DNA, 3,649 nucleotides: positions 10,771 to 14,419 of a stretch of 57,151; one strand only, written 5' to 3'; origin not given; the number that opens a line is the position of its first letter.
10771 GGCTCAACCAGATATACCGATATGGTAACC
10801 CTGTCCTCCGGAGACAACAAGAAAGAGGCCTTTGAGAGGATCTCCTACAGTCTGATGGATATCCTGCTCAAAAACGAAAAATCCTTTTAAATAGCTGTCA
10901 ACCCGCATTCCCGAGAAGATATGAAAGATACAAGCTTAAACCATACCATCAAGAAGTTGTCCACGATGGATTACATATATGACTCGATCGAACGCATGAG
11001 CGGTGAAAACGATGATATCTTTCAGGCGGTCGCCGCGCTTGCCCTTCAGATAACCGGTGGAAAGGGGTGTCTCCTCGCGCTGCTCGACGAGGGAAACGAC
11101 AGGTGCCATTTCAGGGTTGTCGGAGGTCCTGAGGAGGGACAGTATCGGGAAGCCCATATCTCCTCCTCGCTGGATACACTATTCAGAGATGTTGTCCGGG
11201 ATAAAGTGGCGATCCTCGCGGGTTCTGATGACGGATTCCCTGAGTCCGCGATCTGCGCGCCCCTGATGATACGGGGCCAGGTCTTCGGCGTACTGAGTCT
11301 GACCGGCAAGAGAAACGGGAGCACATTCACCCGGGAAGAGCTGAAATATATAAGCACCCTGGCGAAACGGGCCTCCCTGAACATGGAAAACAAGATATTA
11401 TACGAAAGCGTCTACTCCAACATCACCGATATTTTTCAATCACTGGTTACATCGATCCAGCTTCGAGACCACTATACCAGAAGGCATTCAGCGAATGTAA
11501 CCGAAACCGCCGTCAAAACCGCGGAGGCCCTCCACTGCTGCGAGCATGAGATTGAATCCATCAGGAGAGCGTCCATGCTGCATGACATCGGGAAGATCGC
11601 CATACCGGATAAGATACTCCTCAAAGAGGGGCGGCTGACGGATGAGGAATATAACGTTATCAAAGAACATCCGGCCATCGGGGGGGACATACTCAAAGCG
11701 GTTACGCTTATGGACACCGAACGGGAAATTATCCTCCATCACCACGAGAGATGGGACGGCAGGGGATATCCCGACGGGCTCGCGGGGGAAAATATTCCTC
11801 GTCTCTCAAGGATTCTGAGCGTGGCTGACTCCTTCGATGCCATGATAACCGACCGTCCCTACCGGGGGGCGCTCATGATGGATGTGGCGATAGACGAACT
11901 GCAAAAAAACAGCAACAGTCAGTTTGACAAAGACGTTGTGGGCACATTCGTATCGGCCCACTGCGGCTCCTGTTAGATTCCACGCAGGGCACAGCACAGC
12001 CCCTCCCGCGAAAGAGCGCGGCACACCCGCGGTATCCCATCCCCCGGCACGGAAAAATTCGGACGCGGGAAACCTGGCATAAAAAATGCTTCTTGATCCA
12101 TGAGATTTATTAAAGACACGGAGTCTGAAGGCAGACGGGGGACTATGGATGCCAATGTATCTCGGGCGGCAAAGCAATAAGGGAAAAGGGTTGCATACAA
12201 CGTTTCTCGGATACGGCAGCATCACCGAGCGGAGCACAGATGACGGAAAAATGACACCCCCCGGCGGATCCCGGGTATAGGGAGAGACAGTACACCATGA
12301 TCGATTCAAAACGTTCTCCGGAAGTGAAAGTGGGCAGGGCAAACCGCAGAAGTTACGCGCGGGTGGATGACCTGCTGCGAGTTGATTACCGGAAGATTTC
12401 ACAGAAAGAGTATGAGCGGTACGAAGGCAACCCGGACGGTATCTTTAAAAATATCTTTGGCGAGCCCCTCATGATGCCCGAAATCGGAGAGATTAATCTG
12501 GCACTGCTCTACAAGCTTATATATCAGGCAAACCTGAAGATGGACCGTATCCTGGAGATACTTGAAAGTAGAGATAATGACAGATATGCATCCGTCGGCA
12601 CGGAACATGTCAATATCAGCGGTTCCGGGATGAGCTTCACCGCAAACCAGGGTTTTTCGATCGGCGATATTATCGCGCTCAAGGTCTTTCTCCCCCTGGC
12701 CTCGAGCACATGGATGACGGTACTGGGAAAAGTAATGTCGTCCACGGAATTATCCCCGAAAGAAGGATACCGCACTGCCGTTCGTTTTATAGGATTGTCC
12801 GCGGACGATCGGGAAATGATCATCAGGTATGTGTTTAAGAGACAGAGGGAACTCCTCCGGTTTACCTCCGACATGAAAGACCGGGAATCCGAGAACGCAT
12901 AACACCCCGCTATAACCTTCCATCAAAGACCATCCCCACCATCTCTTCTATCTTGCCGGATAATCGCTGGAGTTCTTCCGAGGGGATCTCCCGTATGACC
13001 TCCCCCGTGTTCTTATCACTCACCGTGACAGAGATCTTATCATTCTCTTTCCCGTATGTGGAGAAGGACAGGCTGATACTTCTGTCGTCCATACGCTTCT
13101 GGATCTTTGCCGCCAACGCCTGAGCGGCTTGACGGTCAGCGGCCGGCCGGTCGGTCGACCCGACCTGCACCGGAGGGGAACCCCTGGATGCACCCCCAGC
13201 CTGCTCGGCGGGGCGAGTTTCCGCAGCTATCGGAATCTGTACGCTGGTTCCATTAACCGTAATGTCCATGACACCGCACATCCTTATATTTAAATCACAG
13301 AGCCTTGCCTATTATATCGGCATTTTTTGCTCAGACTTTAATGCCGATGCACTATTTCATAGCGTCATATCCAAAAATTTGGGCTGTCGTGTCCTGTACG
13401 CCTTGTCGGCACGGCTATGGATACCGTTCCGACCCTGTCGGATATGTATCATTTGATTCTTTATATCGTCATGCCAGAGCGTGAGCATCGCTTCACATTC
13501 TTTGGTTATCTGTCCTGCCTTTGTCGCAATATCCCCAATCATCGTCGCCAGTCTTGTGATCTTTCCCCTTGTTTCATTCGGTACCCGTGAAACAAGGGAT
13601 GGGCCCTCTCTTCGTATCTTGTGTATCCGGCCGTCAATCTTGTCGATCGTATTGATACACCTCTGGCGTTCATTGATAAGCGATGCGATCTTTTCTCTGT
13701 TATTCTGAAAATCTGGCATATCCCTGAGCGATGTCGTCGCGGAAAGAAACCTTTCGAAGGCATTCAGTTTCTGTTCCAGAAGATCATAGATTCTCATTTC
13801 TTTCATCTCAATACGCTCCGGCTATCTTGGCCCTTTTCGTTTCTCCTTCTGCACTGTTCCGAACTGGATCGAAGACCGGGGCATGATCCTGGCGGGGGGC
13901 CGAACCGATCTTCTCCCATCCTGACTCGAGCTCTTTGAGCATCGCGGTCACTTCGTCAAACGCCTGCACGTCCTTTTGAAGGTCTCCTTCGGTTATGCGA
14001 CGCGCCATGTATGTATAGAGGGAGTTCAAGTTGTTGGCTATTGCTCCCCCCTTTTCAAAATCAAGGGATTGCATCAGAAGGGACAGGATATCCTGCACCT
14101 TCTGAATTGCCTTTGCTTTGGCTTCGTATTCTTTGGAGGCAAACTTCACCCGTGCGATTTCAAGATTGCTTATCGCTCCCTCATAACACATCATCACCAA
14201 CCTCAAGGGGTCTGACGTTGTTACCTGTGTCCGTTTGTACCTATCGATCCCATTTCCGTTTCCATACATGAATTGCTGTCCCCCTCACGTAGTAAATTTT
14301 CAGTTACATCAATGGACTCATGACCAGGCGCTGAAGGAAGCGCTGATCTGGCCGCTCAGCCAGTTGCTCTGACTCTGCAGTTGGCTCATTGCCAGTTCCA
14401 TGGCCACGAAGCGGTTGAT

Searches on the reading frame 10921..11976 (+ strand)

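Call 58: search_protein_families(library=pfam, proteins=[window:10921-11976:+], max_evalue=0.0001)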
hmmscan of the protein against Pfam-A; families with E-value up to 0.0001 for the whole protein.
window:10921-11976:+ (351 aa): 5 families
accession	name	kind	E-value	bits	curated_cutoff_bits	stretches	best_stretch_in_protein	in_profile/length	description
PF13487.12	HD_5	-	3.9e-41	141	27.2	1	178-339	6-170/170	HD domain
PF01966.28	HD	-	3.1e-19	69.8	22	1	188-308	3-116/116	HD domain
PF01590.32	GAF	-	5.2e-10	40.4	22.4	1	31-153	3-131/133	GAF domain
PF13185.12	GAF_2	-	5.3e-10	40.1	28.6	1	31-155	5-135/136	GAF domain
PF13492.12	GAF_3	-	6e-10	40.1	27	1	31-157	3-129/129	GAF domain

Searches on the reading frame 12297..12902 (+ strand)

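Call 58: search_protein_families(library=pfam, proteins=[window:12297-12902:+], max_evalue=0.0001)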
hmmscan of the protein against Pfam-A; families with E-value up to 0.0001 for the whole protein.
window:12297-12902:+ (201 aa): 1 family
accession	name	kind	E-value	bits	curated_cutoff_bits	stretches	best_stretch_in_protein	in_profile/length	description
PF07238.19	PilZ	-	3.1e-09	37.5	22.5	1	102-180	25-101/102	PilZ domain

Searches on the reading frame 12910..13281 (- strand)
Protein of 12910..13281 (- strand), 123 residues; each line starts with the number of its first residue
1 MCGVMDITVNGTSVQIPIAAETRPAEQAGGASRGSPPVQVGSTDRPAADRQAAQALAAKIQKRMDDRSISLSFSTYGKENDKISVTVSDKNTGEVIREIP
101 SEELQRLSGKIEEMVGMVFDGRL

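Call 10: search_protein_families(library=pfam, proteins=[window:12910-13281:-], max_evalue=0.001)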
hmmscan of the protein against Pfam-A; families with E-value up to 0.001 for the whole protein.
window:12910-13281:- (123 aa): 1 family
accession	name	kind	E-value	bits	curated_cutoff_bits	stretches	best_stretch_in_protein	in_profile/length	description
PF03646.20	FlaG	-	2.2e-17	63.5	23.8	1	46-120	27-100/101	FlaG protein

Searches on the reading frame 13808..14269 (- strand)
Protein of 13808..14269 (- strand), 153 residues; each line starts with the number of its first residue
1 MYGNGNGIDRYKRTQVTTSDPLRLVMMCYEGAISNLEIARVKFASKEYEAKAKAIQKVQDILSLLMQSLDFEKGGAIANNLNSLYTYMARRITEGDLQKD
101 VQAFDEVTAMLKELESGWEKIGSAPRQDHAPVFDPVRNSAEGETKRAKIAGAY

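Call 10: search_protein_families(library=pfam, proteins=[window:13808-14269:-], max_evalue=0.001)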
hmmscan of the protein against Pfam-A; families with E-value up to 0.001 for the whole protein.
window:13808-14269:- (153 aa): 1 family
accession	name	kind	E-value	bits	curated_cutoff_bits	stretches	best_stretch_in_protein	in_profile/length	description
PF02561.19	FliS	-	8.9e-37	126.3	26.7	1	9-121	2-114/115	Flagellar protein FliS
